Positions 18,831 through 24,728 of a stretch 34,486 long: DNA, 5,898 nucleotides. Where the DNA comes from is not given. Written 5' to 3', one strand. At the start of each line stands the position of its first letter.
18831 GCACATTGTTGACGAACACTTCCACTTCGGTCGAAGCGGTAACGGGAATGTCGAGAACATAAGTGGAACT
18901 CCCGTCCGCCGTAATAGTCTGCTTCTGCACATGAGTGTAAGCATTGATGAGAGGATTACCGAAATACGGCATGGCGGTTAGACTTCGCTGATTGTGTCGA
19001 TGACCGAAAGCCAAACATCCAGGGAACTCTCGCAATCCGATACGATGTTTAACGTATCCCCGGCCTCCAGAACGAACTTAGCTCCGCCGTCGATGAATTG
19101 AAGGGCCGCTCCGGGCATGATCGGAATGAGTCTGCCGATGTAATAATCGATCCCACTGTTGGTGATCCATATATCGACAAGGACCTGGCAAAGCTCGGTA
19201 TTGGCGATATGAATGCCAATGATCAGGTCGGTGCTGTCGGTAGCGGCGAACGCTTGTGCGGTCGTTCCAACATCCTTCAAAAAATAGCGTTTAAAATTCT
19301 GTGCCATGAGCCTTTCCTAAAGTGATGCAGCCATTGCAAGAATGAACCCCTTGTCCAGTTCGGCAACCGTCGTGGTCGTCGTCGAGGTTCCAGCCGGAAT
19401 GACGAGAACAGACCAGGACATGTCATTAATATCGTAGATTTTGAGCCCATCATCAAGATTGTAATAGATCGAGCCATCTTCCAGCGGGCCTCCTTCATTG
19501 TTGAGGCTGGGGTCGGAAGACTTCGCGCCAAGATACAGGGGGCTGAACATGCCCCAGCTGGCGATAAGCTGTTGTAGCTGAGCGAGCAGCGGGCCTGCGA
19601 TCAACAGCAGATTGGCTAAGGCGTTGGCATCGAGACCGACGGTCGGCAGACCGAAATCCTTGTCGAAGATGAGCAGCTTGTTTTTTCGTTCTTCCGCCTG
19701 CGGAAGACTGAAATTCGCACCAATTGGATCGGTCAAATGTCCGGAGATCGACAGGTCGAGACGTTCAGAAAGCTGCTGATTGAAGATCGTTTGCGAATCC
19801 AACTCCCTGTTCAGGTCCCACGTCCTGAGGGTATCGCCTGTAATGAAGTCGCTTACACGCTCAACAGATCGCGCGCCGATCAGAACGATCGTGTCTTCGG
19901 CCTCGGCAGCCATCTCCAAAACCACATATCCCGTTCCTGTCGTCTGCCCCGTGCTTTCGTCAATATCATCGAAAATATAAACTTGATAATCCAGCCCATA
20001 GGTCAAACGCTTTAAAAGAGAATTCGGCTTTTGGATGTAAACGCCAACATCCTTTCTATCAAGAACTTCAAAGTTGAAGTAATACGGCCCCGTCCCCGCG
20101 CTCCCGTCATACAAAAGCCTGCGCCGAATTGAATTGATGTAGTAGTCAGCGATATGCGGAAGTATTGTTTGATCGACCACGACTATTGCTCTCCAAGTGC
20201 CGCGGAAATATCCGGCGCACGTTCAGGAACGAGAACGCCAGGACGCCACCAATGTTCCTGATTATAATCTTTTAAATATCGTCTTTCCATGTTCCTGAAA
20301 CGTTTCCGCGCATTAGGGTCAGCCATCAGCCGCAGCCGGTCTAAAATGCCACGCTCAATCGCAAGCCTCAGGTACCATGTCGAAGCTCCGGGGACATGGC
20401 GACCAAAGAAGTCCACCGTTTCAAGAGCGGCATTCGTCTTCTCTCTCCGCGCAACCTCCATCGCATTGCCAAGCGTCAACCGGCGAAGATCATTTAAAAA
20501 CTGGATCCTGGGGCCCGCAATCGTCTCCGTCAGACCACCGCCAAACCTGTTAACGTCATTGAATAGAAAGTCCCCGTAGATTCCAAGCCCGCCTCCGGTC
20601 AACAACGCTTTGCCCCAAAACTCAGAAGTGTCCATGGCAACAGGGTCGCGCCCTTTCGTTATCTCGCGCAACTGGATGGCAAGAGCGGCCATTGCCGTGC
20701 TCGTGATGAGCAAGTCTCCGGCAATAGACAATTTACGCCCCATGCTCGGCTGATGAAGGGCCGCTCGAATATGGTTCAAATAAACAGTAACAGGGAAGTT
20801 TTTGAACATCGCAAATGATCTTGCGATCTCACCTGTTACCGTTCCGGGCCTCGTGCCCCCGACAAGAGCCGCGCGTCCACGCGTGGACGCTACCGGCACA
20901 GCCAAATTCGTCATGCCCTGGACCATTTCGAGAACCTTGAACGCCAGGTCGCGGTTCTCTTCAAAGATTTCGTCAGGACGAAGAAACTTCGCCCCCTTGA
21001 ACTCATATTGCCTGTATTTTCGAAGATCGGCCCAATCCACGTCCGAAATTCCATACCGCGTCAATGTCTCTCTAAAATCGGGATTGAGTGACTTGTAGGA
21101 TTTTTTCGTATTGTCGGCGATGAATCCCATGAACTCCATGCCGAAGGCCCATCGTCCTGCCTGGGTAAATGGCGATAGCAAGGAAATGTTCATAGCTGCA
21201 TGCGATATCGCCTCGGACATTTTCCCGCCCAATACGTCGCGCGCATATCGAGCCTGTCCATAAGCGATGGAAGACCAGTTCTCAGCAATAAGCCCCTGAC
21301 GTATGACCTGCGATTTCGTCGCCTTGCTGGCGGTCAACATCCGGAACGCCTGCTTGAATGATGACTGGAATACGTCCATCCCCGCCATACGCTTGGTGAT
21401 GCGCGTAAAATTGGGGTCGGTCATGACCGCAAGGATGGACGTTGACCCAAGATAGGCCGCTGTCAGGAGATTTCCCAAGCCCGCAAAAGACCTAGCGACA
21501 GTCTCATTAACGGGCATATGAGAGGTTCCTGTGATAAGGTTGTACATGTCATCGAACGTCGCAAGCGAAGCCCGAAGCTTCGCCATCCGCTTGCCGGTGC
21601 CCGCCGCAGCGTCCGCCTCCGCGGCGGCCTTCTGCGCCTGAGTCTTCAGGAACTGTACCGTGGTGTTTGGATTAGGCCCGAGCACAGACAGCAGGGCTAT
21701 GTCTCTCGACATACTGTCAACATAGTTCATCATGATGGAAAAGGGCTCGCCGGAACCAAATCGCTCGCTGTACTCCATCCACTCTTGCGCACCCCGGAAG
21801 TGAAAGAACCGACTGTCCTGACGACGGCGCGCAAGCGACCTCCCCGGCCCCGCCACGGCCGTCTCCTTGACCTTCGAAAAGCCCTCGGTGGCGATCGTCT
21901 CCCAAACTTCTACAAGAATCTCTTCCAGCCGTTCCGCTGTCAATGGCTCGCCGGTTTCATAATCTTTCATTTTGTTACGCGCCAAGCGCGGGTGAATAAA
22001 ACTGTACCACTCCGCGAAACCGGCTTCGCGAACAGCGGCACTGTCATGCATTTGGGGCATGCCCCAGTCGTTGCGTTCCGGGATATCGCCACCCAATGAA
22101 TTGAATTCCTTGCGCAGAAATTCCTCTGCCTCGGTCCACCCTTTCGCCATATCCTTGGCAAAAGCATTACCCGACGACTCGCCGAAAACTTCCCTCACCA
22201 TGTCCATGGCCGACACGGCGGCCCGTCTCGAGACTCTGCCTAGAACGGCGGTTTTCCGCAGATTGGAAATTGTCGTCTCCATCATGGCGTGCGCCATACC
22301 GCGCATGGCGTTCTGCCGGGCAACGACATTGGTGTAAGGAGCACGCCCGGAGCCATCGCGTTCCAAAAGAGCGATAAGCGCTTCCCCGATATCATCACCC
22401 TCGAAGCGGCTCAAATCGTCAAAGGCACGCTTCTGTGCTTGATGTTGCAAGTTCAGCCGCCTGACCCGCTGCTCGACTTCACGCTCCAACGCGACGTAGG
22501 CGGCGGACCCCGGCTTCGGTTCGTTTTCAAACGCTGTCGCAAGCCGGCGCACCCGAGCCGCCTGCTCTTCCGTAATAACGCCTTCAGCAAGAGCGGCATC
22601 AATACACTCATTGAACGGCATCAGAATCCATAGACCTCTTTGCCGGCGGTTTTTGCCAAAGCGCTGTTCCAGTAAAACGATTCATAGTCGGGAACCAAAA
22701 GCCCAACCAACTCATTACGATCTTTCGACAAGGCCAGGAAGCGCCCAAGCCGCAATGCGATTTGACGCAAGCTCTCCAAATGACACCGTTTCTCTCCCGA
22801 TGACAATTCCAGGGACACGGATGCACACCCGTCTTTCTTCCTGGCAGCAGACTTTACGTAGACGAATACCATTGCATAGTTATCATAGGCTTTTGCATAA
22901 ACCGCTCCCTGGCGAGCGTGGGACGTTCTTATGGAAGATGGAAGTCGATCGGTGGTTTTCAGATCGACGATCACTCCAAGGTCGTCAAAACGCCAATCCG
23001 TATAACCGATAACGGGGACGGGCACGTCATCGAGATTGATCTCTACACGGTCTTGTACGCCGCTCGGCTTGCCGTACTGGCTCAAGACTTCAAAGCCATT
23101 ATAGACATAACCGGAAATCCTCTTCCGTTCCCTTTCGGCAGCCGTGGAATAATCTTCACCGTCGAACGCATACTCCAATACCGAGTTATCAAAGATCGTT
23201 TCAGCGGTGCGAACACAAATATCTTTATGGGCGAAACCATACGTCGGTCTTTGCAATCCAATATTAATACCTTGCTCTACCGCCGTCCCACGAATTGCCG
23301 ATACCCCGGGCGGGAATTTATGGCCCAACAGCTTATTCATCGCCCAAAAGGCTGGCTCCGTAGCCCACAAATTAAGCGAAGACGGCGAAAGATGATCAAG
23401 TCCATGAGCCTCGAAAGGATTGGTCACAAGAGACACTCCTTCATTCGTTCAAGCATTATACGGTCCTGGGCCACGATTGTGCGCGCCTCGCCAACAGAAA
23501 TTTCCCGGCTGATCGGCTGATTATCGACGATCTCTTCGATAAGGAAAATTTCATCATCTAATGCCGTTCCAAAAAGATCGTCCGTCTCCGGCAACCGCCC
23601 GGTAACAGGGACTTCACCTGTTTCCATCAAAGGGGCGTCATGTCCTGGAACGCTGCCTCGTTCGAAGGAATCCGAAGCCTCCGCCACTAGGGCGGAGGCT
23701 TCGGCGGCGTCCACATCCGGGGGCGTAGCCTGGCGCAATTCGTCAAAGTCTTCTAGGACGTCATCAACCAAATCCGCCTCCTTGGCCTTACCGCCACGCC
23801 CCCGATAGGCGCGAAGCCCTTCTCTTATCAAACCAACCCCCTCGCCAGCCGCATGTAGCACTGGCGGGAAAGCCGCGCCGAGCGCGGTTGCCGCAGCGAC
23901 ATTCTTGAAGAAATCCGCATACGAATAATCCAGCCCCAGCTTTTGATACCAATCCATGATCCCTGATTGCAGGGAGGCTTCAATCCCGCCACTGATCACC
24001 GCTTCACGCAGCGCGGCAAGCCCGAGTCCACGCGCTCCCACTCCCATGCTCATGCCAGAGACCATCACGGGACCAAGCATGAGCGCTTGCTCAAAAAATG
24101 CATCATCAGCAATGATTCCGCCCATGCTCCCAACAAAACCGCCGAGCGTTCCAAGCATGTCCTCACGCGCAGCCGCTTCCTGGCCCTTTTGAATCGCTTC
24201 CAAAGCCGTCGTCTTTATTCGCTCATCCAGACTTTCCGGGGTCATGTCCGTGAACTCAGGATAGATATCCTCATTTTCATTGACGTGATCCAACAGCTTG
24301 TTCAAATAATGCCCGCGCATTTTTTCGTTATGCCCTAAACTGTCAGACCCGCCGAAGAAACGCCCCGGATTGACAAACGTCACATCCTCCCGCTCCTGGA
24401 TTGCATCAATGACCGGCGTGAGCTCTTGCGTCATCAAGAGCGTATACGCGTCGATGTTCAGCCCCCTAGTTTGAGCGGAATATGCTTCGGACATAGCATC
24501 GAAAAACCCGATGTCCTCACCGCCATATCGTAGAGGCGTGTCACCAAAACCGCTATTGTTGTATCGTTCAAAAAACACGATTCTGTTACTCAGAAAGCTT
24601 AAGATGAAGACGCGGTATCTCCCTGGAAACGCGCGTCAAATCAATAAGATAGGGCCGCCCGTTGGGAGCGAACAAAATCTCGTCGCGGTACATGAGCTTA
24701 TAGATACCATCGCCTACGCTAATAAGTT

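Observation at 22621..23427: PD-(D/E)XK nuclease translationally coupled inside the internal-virion/ejection-protein operon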

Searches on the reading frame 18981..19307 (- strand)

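Call 17: search_protein_families(library=phrogs, proteins=[window:18981-19307:-], max_evalue=0.001)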
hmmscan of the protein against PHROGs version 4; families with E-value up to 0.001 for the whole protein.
window:18981-19307:- (109 aa): 2 families
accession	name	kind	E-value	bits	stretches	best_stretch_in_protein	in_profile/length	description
phrog_26609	-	unknown function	1.7e-06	28.7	1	14-105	86-178/180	-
phrog_1276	-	unknown function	0.00054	20.5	1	1-106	1-112/325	-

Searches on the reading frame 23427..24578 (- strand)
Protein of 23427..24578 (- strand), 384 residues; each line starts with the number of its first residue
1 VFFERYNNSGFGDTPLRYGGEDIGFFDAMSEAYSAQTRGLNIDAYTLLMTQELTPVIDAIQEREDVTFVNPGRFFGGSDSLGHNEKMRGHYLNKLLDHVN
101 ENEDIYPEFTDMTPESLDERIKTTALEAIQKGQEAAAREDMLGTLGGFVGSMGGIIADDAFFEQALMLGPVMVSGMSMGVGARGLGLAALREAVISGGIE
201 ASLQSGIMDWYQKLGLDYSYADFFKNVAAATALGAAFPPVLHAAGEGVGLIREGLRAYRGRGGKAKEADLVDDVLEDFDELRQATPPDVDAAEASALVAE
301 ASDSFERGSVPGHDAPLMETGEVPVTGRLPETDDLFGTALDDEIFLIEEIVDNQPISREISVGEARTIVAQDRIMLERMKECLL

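Call 5: search_protein_families(library=pfam, proteins=[window:23427-24578:-], max_evalue=0.01)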
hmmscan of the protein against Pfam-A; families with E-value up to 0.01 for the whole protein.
window:23427-24578:- (384 aa): 0 families

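Call 6: search_protein_families(library=phrogs, proteins=[window:23427-24578:-], max_evalue=0.01)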
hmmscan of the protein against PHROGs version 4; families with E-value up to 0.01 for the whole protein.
window:23427-24578:- (384 aa): 0 families

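Call 24: find_related_loci(query=window:23427-24578:-, collection=viral_contigs, flank=8000)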
Query window:23427-24578:- (384 aa) in viral_contigs; peptide patterns used: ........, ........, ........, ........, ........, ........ (x = any residue, [..] = any of these).
6 stretches matched a pattern, but none encodes a relative of the query by tblastn (E <= 1e-3).

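Call 31: find_homologous_proteins(query=window:23427-24578:-, max_evalue=1e-10)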
Query window:23427-24578:- (384 aa): 1 proteins with E <= 1e-10 among 8000 candidates.
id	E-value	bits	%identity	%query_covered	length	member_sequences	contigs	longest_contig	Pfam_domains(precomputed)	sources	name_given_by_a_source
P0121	1.4e-249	846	100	100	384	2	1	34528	-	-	-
